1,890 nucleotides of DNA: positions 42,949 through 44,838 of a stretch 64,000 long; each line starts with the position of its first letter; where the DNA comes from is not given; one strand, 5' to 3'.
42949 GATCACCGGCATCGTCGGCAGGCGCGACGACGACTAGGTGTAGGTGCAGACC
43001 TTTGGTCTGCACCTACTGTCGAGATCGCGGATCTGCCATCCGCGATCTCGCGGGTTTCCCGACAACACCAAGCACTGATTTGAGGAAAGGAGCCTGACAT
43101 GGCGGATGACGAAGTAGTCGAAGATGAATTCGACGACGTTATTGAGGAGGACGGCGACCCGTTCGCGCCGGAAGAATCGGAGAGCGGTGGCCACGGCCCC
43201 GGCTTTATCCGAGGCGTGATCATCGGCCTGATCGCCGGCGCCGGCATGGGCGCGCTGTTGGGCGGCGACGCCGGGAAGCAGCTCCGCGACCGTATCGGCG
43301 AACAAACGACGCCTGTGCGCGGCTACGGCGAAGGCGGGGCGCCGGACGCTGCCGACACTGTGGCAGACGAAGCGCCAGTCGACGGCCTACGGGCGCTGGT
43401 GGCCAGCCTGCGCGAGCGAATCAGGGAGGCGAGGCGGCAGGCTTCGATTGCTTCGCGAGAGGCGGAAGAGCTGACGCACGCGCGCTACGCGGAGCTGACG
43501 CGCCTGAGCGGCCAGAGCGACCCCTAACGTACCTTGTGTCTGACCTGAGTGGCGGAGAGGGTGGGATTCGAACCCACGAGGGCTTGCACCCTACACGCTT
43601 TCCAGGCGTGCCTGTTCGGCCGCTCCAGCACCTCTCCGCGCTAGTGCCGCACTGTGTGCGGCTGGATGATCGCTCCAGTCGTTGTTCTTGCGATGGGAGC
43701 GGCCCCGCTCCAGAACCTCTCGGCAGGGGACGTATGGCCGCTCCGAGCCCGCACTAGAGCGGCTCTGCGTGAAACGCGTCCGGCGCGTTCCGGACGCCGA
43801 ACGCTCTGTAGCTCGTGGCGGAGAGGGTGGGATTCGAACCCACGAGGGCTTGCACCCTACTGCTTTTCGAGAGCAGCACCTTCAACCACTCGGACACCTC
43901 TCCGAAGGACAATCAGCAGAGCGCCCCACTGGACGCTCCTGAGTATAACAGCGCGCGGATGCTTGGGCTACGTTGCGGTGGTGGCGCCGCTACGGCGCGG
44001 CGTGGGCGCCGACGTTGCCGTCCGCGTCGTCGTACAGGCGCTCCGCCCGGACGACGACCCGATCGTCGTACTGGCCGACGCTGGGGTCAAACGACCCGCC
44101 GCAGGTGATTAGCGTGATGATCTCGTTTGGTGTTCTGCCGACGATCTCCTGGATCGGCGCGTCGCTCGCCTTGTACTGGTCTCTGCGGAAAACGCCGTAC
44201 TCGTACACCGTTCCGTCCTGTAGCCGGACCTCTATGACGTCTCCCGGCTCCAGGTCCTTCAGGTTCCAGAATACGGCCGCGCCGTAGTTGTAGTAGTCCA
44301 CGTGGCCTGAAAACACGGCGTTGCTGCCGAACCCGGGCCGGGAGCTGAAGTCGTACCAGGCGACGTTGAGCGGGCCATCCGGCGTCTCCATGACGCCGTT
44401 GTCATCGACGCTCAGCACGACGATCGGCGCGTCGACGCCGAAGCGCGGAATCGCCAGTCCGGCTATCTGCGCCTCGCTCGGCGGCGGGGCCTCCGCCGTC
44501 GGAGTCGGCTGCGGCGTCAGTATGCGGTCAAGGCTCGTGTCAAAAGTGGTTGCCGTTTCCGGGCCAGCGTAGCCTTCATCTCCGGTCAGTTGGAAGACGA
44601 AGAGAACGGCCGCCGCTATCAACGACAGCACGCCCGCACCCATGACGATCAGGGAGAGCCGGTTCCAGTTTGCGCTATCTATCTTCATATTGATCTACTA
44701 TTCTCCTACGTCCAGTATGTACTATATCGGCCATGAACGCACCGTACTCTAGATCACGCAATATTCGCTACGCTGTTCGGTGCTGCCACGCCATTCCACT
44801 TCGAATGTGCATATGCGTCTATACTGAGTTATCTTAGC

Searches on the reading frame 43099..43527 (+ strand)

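Call 62: search_protein_families(library=pfam, proteins=[window:43099-43527:+], max_evalue=0.001)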
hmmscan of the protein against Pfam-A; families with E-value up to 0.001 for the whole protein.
window:43099-43527:+ (142 aa): 1 family
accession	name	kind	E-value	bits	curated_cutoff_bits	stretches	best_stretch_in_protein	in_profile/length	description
PF12732.12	YtxH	-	1.3e-05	26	37.5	1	39-90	3-57/71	YtxH-like protein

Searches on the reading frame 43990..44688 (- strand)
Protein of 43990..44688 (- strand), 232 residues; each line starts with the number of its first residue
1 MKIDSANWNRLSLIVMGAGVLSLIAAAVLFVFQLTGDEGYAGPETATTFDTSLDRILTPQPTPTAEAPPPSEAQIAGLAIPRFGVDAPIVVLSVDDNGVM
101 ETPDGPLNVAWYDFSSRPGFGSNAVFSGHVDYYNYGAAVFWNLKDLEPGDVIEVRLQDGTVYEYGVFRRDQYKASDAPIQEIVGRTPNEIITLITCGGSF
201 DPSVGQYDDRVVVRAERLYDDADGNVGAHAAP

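Call 19: search_protein_families(library=pfam, proteins=[window:43990-44688:-], max_evalue=0.1)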
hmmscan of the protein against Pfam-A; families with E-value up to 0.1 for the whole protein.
window:43990-44688:- (232 aa): 3 families
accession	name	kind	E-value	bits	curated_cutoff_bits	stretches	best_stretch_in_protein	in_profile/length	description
PF04203.18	Sortase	-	1e-23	83.8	26.6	1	78-217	1-124/125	Sortase domain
PF25522.1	OB_cyt-4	-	0.027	15.4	27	1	134-163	33-68/77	Mitochondrial protein cyt-4, OB-fold domain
PF20712.2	CyanoTRADDas_TM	-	0.07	13.7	24.3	0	10-39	11-37/68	Cyanobacterial TRADD-N associated 2-Transmembrane domain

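Call 45: search_protein_families(library=ncbifam, proteins=[window:43990-44688:-], max_evalue=0.1)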
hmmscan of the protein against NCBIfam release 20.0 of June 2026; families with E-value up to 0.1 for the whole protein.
window:43990-44688:- (232 aa): 7 families
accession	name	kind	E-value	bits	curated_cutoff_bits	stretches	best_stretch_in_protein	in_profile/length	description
NF033748.1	class_F_sortase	subfamily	2.8e-33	114.8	166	1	69-216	5-153/155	class F sortase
NF033747.1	class_E_sortase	subfamily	5.6e-10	39.4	160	1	61-201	57-194/211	class E sortase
NF058671.1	sortase_SrtD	exception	5.2e-09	36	140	1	41-216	30-186/187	class D sortase, LPxTATN-specific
NF033746.1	class_D_sortase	subfamily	3.2e-08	33.5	165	1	72-217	7-133/135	class D sortase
TIGR01076.1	sortase_fam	subfamily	4.9e-06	26.4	39.35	1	79-219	4-129/136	sortase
NF033745.1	class_C_sortase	subfamily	6.6e-06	26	160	1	74-217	92-220/220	class C sortase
TIGR03784.1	marine_sortase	equivalog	0.00025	20.7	158.25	1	111-215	80-174/174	class GN sortase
